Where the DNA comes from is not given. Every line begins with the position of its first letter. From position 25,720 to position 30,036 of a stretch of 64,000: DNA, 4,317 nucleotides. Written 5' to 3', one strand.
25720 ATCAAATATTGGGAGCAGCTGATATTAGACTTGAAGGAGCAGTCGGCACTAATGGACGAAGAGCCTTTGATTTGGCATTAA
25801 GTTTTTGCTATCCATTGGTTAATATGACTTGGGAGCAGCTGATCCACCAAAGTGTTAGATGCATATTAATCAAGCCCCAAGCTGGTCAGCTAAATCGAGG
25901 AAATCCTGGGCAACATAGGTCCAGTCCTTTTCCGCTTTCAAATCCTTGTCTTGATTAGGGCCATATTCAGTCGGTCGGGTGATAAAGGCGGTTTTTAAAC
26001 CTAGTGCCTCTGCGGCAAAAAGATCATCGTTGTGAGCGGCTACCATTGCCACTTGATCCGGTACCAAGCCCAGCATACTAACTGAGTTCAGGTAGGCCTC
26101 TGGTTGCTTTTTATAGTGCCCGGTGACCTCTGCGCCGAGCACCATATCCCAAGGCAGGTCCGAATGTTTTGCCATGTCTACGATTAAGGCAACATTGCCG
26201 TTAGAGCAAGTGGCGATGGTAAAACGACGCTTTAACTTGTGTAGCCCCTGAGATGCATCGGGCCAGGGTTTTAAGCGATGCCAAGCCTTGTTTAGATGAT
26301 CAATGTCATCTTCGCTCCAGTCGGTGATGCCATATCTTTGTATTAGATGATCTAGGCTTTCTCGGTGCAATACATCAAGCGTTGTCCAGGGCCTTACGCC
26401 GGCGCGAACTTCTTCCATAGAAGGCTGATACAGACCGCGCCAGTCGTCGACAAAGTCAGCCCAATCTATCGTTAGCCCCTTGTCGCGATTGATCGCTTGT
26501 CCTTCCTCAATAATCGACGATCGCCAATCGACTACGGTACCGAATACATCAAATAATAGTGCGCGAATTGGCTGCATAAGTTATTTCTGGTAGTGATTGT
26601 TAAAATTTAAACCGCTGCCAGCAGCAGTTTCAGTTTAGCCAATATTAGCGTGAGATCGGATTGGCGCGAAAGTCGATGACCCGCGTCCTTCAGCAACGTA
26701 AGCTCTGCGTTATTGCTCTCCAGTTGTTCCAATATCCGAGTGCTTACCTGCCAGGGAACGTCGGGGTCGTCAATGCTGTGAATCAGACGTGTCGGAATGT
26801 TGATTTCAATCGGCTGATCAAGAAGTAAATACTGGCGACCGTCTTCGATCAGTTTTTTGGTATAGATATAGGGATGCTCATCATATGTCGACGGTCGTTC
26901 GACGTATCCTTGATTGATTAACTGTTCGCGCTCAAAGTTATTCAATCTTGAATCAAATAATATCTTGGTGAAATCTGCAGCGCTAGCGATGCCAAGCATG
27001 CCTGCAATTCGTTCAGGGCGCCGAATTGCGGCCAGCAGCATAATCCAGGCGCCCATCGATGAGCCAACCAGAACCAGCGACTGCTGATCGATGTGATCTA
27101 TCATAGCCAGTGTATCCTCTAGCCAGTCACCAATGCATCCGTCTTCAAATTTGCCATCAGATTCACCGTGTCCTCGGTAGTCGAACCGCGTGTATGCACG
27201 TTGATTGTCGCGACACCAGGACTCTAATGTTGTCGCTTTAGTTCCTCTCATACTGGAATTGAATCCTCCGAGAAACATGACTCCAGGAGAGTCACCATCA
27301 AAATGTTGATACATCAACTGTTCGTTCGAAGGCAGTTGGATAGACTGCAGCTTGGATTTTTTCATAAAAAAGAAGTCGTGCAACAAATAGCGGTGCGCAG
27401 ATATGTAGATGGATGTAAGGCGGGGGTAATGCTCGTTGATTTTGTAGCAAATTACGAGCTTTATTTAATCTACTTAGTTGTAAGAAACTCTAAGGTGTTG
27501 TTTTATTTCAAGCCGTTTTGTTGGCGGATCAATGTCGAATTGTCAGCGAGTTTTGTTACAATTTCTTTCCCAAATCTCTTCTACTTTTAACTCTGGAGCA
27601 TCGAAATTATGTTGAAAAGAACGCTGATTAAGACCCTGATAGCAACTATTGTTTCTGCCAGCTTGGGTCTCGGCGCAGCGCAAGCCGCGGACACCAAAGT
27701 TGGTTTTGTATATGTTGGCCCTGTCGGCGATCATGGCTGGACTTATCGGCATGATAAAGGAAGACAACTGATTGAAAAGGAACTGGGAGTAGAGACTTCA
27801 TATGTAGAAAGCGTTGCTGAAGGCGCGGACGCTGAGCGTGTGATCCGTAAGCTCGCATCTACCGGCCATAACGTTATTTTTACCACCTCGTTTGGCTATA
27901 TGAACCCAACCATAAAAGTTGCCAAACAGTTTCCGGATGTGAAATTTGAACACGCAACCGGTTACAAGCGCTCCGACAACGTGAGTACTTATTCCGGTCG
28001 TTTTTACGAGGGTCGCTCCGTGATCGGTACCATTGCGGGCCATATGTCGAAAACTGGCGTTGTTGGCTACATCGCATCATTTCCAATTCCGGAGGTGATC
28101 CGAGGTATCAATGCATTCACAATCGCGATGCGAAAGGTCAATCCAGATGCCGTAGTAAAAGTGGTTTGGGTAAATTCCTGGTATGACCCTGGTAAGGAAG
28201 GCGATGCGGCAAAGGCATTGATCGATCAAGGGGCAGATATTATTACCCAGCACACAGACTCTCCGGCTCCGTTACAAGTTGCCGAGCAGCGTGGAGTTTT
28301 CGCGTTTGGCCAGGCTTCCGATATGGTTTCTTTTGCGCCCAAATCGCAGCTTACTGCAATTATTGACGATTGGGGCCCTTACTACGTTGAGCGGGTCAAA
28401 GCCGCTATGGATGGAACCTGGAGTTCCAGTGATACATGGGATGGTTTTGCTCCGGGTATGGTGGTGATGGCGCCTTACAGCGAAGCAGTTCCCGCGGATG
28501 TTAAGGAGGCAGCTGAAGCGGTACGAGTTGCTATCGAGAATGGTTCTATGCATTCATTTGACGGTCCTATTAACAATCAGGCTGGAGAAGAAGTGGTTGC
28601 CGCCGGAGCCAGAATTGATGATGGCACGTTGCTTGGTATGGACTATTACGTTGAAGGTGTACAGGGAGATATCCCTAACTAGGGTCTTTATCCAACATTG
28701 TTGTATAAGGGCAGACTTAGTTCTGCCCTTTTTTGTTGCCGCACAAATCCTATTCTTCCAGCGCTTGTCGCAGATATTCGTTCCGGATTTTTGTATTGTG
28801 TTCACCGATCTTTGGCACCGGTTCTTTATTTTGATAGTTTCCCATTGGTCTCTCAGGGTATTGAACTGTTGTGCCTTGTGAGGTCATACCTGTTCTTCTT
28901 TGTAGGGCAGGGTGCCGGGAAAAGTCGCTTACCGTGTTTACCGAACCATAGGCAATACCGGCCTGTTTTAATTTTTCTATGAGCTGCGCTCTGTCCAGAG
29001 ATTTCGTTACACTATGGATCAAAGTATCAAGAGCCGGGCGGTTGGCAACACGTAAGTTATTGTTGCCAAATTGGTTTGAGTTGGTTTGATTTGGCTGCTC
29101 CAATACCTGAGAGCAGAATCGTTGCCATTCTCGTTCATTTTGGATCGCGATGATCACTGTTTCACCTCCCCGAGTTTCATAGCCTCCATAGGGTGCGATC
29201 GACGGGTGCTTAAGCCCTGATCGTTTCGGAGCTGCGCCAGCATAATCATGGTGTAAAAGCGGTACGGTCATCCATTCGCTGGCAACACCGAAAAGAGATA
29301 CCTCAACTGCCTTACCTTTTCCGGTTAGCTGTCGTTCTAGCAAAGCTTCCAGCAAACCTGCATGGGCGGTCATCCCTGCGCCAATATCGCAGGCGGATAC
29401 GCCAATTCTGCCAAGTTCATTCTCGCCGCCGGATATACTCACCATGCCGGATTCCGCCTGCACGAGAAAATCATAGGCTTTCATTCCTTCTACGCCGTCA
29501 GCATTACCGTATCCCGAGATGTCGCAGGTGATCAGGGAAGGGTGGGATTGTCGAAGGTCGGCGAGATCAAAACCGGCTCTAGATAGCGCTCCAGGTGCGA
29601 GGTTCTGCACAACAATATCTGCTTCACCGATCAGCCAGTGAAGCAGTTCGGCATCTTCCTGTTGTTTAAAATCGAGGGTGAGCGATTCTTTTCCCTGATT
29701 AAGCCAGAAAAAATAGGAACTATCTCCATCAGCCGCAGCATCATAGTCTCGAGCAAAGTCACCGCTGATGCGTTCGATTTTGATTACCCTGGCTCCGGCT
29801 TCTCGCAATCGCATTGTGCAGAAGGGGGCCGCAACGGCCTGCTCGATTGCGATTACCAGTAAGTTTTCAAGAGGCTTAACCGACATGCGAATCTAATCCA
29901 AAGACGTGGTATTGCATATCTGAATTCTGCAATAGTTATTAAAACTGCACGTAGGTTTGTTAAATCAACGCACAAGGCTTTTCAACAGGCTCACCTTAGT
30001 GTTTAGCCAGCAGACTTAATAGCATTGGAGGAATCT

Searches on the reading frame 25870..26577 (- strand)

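Call 71: search_protein_families(library=pfam, proteins=[window:25870-26577:-], max_evalue=0.00001)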
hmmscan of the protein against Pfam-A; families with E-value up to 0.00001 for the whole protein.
window:25870-26577:- (235 aa): 2 families
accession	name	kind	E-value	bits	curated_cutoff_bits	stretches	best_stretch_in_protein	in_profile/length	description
PF00702.32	Hydrolase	-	7.6e-14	53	26.4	1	4-193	1-191/191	haloacid dehalogenase-like hydrolase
PF13419.12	HAD_2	-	4.8e-07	30.5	23.8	1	8-198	2-177/178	Haloacid dehalogenase-like hydrolase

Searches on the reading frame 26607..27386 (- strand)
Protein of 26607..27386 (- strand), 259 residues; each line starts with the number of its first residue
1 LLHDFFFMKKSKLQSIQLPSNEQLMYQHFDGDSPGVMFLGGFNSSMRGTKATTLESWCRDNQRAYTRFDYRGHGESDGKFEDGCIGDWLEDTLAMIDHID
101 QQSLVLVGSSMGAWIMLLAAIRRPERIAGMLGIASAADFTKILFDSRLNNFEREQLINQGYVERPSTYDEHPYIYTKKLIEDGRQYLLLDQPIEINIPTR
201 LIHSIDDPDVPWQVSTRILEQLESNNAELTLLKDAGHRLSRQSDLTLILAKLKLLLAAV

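Call 71: search_protein_families(library=pfam, proteins=[window:26607-27386:-], max_evalue=0.00001)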
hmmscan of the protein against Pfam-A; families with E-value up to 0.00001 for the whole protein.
window:26607-27386:- (259 aa): 4 families
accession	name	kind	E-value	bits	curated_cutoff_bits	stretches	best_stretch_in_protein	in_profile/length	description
PF12146.15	Hydrolase_4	-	1.4e-14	54.4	27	1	58-139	27-113/239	Serine aminopeptidase, S33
PF00561.26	Abhydrolase_1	-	8.1e-13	49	25.8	1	61-136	26-105/245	alpha/beta hydrolase fold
PF12697.13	Abhydrolase_6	-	3.2e-09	38.2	26.3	1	65-239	28-206/217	Alpha/beta hydrolase family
PF00326.27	Peptidase_S9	-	5.2e-08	33.1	22.6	1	63-242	15-192/213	Prolyl oligopeptidase family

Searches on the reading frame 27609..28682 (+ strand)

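Call 71: search_protein_families(library=pfam, proteins=[window:27609-28682:+], max_evalue=0.00001)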
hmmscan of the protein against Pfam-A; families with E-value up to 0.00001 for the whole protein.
window:27609-28682:+ (357 aa): 1 family
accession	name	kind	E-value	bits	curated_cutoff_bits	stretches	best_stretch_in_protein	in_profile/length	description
PF02608.20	Bmp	-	1e-53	182.8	24.1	1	29-292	2-274/301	ABC transporter substrate-binding protein PnrA-like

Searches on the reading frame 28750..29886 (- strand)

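Call 71: search_protein_families(library=pfam, proteins=[window:28750-29886:-], max_evalue=0.00001)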
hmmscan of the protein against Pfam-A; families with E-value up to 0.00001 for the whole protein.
window:28750-29886:- (378 aa): 1 family
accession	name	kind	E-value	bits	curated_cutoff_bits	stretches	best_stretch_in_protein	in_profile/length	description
PF02515.22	CoA_transf_3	-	1.7e-86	291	23.3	1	6-364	1-366/366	CoA-transferase family III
